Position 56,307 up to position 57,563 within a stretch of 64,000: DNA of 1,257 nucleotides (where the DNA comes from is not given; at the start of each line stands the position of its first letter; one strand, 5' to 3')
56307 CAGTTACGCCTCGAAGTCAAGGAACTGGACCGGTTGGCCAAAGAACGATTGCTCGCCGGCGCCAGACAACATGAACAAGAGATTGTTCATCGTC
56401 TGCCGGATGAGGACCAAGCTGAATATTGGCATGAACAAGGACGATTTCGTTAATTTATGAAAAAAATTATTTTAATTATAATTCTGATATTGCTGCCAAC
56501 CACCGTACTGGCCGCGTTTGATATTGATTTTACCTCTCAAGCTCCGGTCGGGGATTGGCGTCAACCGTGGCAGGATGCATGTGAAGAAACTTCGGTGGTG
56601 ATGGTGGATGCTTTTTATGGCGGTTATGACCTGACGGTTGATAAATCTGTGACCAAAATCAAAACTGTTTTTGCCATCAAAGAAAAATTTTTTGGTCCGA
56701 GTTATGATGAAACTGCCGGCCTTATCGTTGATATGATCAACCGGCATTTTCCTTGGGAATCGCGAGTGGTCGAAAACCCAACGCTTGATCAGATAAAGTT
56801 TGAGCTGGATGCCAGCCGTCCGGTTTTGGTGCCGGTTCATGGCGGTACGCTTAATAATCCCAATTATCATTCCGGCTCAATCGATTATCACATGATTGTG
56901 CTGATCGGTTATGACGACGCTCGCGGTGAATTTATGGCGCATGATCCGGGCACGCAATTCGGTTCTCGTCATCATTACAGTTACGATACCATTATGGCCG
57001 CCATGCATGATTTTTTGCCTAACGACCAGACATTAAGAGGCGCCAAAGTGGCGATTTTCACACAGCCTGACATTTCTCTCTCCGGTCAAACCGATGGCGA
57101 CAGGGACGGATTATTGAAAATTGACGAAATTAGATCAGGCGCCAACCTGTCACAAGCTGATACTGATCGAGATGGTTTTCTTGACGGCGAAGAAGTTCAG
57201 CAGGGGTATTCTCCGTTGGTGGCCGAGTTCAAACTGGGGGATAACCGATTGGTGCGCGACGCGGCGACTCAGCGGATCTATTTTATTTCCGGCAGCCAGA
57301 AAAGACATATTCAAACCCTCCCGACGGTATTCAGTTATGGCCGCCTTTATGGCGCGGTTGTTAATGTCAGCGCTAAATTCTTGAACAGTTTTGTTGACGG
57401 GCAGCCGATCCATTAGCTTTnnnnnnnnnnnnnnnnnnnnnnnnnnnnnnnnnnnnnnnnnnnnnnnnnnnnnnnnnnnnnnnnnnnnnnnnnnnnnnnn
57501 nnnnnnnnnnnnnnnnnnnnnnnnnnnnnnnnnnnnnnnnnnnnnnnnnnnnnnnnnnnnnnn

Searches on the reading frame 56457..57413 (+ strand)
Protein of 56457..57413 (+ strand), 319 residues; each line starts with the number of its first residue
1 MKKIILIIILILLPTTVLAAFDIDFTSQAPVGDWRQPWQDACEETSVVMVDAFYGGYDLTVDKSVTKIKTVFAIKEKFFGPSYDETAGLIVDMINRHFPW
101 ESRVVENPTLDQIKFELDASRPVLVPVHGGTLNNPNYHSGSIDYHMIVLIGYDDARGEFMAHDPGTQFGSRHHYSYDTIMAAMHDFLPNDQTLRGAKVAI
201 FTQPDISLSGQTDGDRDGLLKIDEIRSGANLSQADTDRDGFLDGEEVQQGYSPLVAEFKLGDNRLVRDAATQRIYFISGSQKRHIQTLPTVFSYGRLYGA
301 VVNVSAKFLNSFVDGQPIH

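Call 63: search_protein_families(library=pfam, proteins=[window:56457-57413:+], max_evalue=0.001)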
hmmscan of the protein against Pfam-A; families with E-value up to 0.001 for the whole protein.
window:56457-57413:+ (319 aa): 1 family
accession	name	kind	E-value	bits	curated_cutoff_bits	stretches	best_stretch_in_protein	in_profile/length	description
PF13529.12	Peptidase_C39_2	-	7.1e-10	40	24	1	38-164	12-142/143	Peptidase_C39 like family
